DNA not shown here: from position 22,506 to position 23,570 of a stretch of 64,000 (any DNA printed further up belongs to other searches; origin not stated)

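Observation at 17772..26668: Four-gene SNF2(PLD)-DUF4391-Mod-Res operon: a type III restriction-modification system coupled to a nuclease-helicase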

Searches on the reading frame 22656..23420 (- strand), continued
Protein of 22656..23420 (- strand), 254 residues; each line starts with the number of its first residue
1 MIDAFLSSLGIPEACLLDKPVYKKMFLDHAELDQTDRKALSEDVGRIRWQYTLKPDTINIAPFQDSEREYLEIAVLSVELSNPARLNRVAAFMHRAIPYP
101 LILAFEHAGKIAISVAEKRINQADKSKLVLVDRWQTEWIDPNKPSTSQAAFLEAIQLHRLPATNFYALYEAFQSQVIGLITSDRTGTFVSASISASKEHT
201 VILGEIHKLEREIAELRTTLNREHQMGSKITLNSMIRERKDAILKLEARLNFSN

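Call 55: search_dna_similar(query=window:22656-23420:-, collection=plasmids, mode=protein, max_rows=40, max_evalue=0.001)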
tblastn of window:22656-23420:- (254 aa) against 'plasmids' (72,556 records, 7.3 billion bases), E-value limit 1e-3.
Records with a match: 52; places in all: 52; records where one place covers at least 80% of the query: 51.
Best place of each record, by identity: <60% 52.
By first word of the organism name: Acinetobacter 11; Enterococcus 11; Vibrio 3; Lactococcus 3; Aeromonas 2; Citrobacter 2; Latilactobacillus 2; Desulforapulum 1; Providencia 1; Paraburkholderia 1; and 15 more.
By predicted mobility (MOB-suite, as given by PLSDB): non-mobilizable 21; conjugative 20; mobilizable 11.
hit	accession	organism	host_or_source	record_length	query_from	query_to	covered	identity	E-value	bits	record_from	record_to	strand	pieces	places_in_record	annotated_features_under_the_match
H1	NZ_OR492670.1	Acinetobacter gerneri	-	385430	1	250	98%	38.5%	2e-44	166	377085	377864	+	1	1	DUF4391 domain-containing protein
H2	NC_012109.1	Desulforapulum autotrophicum HRM2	-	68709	2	250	98%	35.6%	7e-43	162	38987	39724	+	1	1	DUF4391 domain-containing protein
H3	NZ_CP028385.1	Providencia heimbachae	porcine,cell culture,feces from ...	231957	9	252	96%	34.2%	2e-38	149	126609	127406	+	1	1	DUF4391 domain-containing protein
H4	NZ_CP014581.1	Paraburkholderia phytofirmans OLGA172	-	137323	5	246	95%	33.3%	2e-31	129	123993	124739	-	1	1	DUF4391 domain-containing protein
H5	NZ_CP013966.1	Aeromonas hydrophila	fish,cell culture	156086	3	250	98%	32.1%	7e-40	153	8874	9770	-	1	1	DUF4391 domain-containing protein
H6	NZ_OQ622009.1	Vibrio parahaemolyticus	-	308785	3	250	98%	31.8%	1e-39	152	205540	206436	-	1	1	DUF4391 domain-containing protein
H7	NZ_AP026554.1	Vibrio vulnificus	shrimp,shrimp food,homogenised shrimp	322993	3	250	98%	31.8%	1e-39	152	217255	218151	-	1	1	DUF4391 domain-containing protein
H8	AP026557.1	Vibrio alginolyticus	shrimp,shrimp food,homogenised shrimp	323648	3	250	98%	31.8%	1e-39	152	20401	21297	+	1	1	chemotaxis protein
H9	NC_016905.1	Shewanella baltica OS678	-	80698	9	243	93%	33.5%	2e-37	145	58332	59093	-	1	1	DUF4391 domain-containing protein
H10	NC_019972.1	Methanomethylovorans hollandica DSM 15978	-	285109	1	238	94%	32.7%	1e-40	155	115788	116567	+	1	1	DUF4391 domain-containing protein | helicase-related protein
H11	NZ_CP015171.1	Acetobacter ascendens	single cell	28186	4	240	93%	28.6%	1e-29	124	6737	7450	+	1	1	DUF4391 domain-containing protein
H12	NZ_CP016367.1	Phaeobacter porticola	cell culture,barnacle at wood pile-on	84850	12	243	91%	27.9%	1e-12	74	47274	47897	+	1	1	DUF4391 domain-containing protein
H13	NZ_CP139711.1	Sulfitobacter sp. OXR-159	Bacterial Culture,hydrothermal vent ...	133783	12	243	91%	27.5%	4e-11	70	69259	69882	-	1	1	DUF4391 domain-containing protein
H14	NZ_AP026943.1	Citrobacter freundii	Mastacembelus,gut contents of ...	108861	5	248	96%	26.0%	3e-6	55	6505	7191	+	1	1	DUF4391 domain-containing protein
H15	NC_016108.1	Methylotuvimicrobium alcaliphilum 20Z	-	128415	12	243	91%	26.6%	1e-11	72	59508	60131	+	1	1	DUF4391 domain-containing protein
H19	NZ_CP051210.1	Acinetobacter sp. NEB149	cell culture,R.J.Roberts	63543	6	236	91%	25.6%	2e-9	65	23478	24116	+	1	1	DUF4391 domain-containing protein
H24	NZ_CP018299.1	Photobacterium damselae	Turbot,Dieseased fish,heart blood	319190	7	247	95%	23.6%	3e-4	49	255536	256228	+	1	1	DUF4391 domain-containing protein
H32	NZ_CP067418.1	Aeromonas media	cell culture,water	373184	9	251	96%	22.7%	5e-5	51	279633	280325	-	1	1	DUF4391 domain-containing protein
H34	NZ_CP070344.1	Variovorax sp. PDNC026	cell culture,Plastic debris in ...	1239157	4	246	96%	22.6%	2e-6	56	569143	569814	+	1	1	none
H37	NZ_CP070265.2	Lactococcus lactis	Whole organism,Dairy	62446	11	246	93%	21.8%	5e-7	57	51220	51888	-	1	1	DUF4391 domain-containing protein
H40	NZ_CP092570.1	Enterococcus faecium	Homo sapiens,urine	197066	12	251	94%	21.3%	9e-9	63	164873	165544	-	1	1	DUF4391 domain-containing protein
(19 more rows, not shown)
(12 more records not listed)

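Call 57: get_annotated_region(hit=H19, flank=9000)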
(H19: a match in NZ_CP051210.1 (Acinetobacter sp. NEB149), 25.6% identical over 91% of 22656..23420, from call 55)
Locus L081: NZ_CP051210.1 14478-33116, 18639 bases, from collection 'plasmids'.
description: Acinetobacter sp. NEB149 plasmid pMsp65, complete sequence
organism: Acinetobacter sp. NEB149 (NCBI taxid 2725684)
taxonomy: Bacteria; Pseudomonadota; Gammaproteobacteria; Moraxellales; Moraxellaceae; Acinetobacter; Acinetobacter sp. NEB149
host: -; source: cell culture,R.J.Roberts; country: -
typing (MOB-suite, as given by PLSDB): non-mobilizable; replicon rep_cluster_327
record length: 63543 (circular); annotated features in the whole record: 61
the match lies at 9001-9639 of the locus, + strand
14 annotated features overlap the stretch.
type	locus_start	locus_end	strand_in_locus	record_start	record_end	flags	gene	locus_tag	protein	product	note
CDS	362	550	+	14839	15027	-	-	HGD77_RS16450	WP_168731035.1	hypothetical protein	-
CDS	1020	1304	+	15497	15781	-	-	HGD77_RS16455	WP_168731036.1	type II toxin-antitoxin system Phd/YefM family antitoxin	-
CDS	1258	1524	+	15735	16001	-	-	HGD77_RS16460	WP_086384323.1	type II toxin-antitoxin system RelE/ParE family toxin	GO:0030541 - plasmid partitioning [Evidence IEA]; GO:0051290 - protein heterotetramerization [Evidence IEA]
CDS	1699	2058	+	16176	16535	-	-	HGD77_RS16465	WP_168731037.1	DUF2513 domain-containing protein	-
CDS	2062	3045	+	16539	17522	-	-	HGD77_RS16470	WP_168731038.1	hypothetical protein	-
CDS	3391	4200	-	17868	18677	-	-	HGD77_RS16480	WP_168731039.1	hypothetical protein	-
CDS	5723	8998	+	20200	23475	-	-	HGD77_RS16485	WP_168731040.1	helicase-related protein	-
CDS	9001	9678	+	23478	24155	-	-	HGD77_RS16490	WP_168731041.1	DUF4391 domain-containing protein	-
CDS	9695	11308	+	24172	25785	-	-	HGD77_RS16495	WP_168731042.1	site-specific DNA-methyltransferase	GO:0006306 - DNA methylation [Evidence IEA]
CDS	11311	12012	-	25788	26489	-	-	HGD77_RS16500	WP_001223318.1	IS1-like element ISPa14 family transposase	GO:0006313 - DNA transposition [Evidence IEA]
CDS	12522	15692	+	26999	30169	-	-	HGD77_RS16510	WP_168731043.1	DEAD/DEAH box helicase family protein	-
CDS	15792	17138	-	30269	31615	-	-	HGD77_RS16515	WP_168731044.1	DNA-primase RepB domain-containing protein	-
CDS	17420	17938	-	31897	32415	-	-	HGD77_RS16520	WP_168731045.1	hypothetical protein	-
CDS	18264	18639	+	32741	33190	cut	-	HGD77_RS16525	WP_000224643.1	hypothetical protein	-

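Call 59: get_annotated_region(hit=H14, flank=9000)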
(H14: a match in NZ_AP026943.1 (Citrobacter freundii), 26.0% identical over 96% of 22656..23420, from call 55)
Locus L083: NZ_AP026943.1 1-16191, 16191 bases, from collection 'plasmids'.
description: Citrobacter freundii strain CF20-4P-1 isolate gut contents of Mastacembelus plasmid pCF20-4P-1-3, complete sequence
organism: Citrobacter freundii (NCBI taxid 546)
taxonomy: Bacteria; Pseudomonadota; Gammaproteobacteria; Enterobacterales; Enterobacteriaceae; Citrobacter; Citrobacter freundii
host: -; source: Mastacembelus,gut contents of Mastacembelus; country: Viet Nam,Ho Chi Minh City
typing (MOB-suite, as given by PLSDB): non-mobilizable; replicon IncFIB
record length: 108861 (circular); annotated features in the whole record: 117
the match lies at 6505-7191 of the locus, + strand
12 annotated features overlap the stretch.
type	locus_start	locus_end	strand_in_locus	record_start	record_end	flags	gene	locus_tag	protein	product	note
CDS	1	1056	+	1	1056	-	repA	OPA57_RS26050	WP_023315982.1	replication protein RepA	-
CDS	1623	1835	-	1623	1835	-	-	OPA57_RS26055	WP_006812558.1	hypothetical protein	-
CDS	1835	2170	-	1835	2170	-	-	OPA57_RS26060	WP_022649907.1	hypothetical protein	-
CDS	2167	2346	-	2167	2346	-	-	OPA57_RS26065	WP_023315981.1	hypothetical protein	-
CDS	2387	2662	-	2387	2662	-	-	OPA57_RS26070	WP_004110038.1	hypothetical protein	-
CDS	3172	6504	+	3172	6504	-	-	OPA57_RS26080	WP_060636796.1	SNF2-related protein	-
CDS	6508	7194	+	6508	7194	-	-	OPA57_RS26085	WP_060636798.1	DUF4391 domain-containing protein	-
CDS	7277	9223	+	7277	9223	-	-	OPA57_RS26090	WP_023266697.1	site-specific DNA-methyltransferase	GO:0006306 - DNA methylation [Evidence IEA]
CDS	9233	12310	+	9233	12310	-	-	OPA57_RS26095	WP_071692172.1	DEAD/DEAH box helicase family protein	-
CDS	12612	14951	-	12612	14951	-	-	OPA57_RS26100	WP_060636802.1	LAGLIDADG family homing endonuclease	-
CDS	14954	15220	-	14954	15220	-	-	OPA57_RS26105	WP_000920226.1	hypothetical protein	-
CDS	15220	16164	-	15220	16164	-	-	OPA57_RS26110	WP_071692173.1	5'-3' exonuclease H3TH domain-containing protein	-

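Call 60: get_annotated_region(hit=H24, flank=9000)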
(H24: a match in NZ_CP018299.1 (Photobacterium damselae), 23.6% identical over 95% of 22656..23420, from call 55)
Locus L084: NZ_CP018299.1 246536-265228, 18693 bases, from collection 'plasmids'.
description: Photobacterium damselae strain Phdp Wu-1 plasmid plas1, complete sequence
organism: Photobacterium damselae (NCBI taxid 38293)
taxonomy: Bacteria; Pseudomonadota; Gammaproteobacteria; Vibrionales; Vibrionaceae; Photobacterium; Photobacterium damselae
host: -; source: Turbot,Dieseased fish,heart blood; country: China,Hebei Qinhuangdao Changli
typing (MOB-suite, as given by PLSDB): mobilizable; relaxase MOBH
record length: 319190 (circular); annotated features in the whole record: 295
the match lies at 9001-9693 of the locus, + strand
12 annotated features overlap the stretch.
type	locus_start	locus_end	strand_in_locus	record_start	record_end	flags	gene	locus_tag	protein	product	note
CDS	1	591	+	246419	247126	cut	-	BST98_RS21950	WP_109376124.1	hypothetical protein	-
CDS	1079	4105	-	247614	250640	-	-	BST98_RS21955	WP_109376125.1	Tn3 family transposase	-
CDS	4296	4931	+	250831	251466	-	-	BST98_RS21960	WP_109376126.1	recombinase family protein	GO:0006310 - DNA recombination [Evidence IEA]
CDS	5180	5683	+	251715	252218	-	-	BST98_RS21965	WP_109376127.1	type II toxin-antitoxin system RelB/DinJ family antitoxin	-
CDS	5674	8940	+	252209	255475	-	-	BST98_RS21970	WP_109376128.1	helicase-related protein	-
CDS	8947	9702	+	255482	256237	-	-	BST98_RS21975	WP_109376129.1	DUF4391 domain-containing protein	-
CDS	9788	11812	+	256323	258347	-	-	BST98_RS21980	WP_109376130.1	site-specific DNA-methyltransferase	GO:0006306 - DNA methylation [Evidence IEA]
CDS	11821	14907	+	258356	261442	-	-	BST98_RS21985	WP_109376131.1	DEAD/DEAH box helicase family protein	-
CDS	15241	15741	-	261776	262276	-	-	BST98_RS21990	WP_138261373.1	N-acetyltransferase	-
CDS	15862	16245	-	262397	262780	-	-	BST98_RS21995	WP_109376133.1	hypothetical protein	-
CDS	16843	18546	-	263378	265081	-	-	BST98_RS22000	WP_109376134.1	hypothetical protein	-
CDS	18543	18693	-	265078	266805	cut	-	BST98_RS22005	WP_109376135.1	hypothetical protein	-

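Call 61: get_annotated_region(hit=H10, flank=9000)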
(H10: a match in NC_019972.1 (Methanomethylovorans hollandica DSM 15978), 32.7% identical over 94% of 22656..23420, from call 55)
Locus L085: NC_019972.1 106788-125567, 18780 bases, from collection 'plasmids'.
description: Methanomethylovorans hollandica DSM 15978 plasmid pMETHO01, complete sequence
organism: Methanomethylovorans hollandica DSM 15978 (NCBI taxid 867904)
taxonomy: Archaea; Euryarchaeota; Methanomicrobia; Methanosarcinales; Methanosarcinaceae; Methanomethylovorans; Methanomethylovorans hollandica; Methanomethylovorans hollandica DSM 15978
host: -; source: -; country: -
typing (MOB-suite, as given by PLSDB): non-mobilizable; replicon rep_cluster_57
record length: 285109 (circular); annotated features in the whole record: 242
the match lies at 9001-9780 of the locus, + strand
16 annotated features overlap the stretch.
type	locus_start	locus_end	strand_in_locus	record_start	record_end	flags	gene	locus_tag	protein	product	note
CDS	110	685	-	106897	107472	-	-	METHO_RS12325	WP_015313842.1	hypothetical protein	-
CDS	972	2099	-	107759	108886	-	-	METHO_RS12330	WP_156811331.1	ISH3 family transposase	-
CDS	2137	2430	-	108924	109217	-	-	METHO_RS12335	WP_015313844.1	hypothetical protein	-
CDS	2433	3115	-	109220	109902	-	-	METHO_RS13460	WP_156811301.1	IS1 family transposase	-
CDS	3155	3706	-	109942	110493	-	-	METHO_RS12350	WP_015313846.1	hypothetical protein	-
CDS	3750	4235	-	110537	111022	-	-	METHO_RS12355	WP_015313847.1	hypothetical protein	-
CDS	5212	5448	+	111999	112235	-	-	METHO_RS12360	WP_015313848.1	hypothetical protein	-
CDS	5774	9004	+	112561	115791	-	-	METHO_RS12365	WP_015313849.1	helicase-related protein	-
CDS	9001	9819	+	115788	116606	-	-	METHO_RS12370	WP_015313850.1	DUF4391 domain-containing protein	-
CDS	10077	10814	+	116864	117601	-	-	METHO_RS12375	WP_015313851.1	hypothetical protein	-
CDS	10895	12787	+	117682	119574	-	-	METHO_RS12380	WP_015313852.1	site-specific DNA-methyltransferase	GO:0006306 - DNA methylation [Evidence IEA]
CDS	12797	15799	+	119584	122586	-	-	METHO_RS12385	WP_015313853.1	DEAD/DEAH box helicase family protein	-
CDS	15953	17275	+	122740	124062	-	-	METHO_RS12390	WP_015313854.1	restriction endonuclease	GO:0009307 - DNA restriction-modification system [Evidence IEA]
CDS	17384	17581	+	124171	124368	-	-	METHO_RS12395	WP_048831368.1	hypothetical protein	-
CDS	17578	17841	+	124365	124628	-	-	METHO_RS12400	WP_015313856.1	type II toxin-antitoxin system RelE/ParE family toxin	GO:0030541 - plasmid partitioning [Evidence IEA]; GO:0051290 - protein heterotetramerization [Evidence IEA]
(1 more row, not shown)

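Call 62: get_annotated_region(hit=H40, flank=9000)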
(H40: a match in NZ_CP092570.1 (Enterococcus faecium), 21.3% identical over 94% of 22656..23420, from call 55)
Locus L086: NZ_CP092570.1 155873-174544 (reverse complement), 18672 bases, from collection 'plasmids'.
description: Enterococcus faecium strain VRE-WC072 plasmid unnamed1, complete sequence
organism: Enterococcus faecium (NCBI taxid 1352)
taxonomy: Bacteria; Bacillota; Bacilli; Lactobacillales; Enterococcaceae; Enterococcus; Enterococcus faecium
host: -; source: Homo sapiens,urine; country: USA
typing (MOB-suite, as given by PLSDB): conjugative; replicon rep_cluster_893; relaxase MOBP; mating-pair formation MPF_T
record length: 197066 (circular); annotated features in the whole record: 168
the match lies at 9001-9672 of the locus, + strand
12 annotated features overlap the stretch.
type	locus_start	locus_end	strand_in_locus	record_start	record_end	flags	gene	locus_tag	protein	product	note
CDS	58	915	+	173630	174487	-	-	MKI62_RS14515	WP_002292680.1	ParA family protein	-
CDS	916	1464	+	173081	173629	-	-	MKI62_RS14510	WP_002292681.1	hypothetical protein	-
CDS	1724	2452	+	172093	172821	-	-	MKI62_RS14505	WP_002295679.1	S8 family serine peptidase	GO:0006508 - proteolysis [Evidence IEA]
CDS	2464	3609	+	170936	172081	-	-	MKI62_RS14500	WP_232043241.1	S8 family serine peptidase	GO:0006508 - proteolysis [Evidence IEA]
CDS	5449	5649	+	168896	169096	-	-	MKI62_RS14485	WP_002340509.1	helix-turn-helix transcriptional regulator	-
CDS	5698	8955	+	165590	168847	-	-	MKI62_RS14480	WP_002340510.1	helicase-related protein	-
CDS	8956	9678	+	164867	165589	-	-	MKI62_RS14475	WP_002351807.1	DUF4391 domain-containing protein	-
CDS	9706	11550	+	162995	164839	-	-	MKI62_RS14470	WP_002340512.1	site-specific DNA-methyltransferase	GO:0006306 - DNA methylation [Evidence IEA]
CDS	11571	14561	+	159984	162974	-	-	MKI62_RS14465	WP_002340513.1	DEAD/DEAH box helicase family protein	-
CDS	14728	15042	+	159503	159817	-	-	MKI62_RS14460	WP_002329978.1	hypothetical protein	-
CDS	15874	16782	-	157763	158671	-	-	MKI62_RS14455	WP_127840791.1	IS982-like element ISEfm1 family transposase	GO:0006313 - DNA transposition [Evidence IEA]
CDS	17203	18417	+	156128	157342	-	-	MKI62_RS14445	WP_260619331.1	IS256 family transposase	-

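Call 69: search_dna_similar(query=window:22656-23420:-, collection=phages, mode=protein, max_rows=15, max_evalue=0.001)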
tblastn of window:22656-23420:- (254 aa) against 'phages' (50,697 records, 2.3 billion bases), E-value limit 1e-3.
Records with a match: 3; places in all: 3; records where one place covers at least 80% of the query: 3.
Best place of each record, by identity: <60% 3.
By first word of the organism name: Bacteriophage 2; Erysipelothrix 1.
By host as written in the record: - 2; Erysipelothrix rhusiopathiae ZJ 1.
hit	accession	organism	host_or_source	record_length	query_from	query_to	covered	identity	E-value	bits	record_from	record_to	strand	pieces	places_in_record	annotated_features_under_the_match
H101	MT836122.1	Bacteriophage sp.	human fecal samples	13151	9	251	96%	21.3%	6e-5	50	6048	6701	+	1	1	record has no annotation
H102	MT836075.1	Bacteriophage sp.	human fecal samples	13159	7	240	92%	21.7%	7e-4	46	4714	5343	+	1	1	record has no annotation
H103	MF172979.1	Erysipelothrix phage phi1605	Erysipelothrix rhusiopathiae ZJ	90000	12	243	91%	18.8%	6e-4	47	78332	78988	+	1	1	methyl-accepting chemotaxis protein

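Call 70: find_encoding_contigs(protein=window:22656-23420:-, flank=10000, max_places=3)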
Protein window:22656-23420:- (254 aa): 1 contig read that carries it; 1 place shown.
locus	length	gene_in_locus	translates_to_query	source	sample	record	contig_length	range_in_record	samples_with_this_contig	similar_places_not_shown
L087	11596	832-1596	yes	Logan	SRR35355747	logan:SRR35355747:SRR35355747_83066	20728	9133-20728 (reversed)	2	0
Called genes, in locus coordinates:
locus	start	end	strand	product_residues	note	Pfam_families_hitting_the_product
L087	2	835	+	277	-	?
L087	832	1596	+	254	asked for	PF14335:DUF4391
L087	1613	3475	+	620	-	PF01555:N6_N4_Mtase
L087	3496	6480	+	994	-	PF04851:ResIII, PF00270:DEAD, PF19778:RE_endonuc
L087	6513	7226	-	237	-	-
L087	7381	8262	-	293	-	PF13814:Replic_Relax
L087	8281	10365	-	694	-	-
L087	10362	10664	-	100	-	-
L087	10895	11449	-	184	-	-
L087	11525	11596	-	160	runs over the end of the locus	-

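Call 81: get_annotated_region(hit=H12, flank=8000)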
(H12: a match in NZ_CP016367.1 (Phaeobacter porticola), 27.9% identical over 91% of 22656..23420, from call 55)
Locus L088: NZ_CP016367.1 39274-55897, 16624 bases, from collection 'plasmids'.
description: Phaeobacter porticola strain P97 plasmid pP97_c, complete sequence
organism: Phaeobacter porticola (NCBI taxid 1844006)
taxonomy: Bacteria; Pseudomonadota; Alphaproteobacteria; Rhodobacterales; Roseobacteraceae; Phaeobacter; Phaeobacter porticola
host: -; source: cell culture,barnacle at wood pile-on; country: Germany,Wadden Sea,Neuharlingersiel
typing (MOB-suite, as given by PLSDB): mobilizable; replicon rep_cluster_613; relaxase MOBP
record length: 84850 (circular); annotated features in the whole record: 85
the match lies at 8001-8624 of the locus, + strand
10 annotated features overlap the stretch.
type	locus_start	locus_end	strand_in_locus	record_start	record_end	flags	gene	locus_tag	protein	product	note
CDS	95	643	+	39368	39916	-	-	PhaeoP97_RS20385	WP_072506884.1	helix-turn-helix domain-containing protein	-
CDS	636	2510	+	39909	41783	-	-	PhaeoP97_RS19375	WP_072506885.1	relaxase/mobilization nuclease domain-containing protein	-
CDS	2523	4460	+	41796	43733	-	-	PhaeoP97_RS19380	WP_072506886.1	type IV secretory system conjugative DNA transfer family protein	-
CDS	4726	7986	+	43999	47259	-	-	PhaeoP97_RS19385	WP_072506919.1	helicase-related protein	-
CDS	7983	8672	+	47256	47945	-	-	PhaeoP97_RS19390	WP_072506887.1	DUF4391 domain-containing protein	-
CDS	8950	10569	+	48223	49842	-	-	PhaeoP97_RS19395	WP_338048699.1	site-specific DNA-methyltransferase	GO:0006306 - DNA methylation [Evidence IEA]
CDS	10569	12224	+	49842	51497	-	-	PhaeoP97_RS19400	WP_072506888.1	RNA-binding domain-containing protein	-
CDS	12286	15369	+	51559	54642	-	-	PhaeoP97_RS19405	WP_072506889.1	DEAD/DEAH box helicase family protein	-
CDS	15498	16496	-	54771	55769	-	virB11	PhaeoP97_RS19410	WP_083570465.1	P-type DNA transfer ATPase VirB11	GO:0044097 - secretion by the type IV secretion system [Evidence IEA]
CDS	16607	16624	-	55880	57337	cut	-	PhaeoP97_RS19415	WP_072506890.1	TrbI/VirB10 family protein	-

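Call 82: get_annotated_region(hit=H32, flank=8000)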
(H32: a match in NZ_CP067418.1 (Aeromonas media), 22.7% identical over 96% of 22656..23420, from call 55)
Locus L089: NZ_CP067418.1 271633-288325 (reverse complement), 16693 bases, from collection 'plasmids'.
description: Aeromonas media strain E31 plasmid pE31A, complete sequence
organism: Aeromonas media (NCBI taxid 651)
taxonomy: Bacteria; Pseudomonadota; Gammaproteobacteria; Aeromonadales; Aeromonadaceae; Aeromonas; Aeromonas media
host: -; source: cell culture,water; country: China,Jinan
typing (MOB-suite, as given by PLSDB): non-mobilizable; replicon IncU
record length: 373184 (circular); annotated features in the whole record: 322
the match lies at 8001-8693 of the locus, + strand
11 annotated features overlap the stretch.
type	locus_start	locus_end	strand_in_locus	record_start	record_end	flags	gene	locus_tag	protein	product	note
CDS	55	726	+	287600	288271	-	-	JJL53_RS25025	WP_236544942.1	ADP-ribosylglycohydrolase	-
CDS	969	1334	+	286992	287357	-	-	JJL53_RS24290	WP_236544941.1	hypothetical protein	-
CDS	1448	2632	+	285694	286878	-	-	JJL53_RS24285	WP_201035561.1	NUDIX domain-containing protein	-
CDS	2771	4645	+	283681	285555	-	-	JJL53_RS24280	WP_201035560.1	DUF262 domain-containing protein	-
CDS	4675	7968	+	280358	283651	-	-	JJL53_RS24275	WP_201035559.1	SNF2-related protein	-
CDS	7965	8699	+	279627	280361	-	-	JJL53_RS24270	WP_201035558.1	DUF4391 domain-containing protein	-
CDS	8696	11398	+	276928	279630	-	-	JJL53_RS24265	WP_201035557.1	ATP-binding domain-containing protein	-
CDS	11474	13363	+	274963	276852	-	-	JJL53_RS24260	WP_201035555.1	site-specific DNA-methyltransferase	GO:0006306 - DNA methylation [Evidence IEA]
CDS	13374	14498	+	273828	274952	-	-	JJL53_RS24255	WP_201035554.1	AAA family ATPase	-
CDS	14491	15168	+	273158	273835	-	-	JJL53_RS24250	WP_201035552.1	DUF4276 family protein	-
CDS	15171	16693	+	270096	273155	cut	-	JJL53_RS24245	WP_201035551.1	DEAD/DEAH box helicase family protein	-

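Call 83: get_annotated_region(hit=H34, flank=8000)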
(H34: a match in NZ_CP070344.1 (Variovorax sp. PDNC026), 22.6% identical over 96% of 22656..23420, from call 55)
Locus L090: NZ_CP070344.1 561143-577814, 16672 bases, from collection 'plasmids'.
description: Variovorax sp. PDNC026 plasmid unnamed, complete sequence
organism: Variovorax sp. PDNC026 (NCBI taxid 2811425)
taxonomy: Bacteria; Pseudomonadota; Betaproteobacteria; Burkholderiales; Comamonadaceae; Variovorax; Variovorax sp. PDNC026
host: -; source: cell culture,Plastic debris in land/lake environment; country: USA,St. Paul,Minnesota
typing (MOB-suite, as given by PLSDB): non-mobilizable
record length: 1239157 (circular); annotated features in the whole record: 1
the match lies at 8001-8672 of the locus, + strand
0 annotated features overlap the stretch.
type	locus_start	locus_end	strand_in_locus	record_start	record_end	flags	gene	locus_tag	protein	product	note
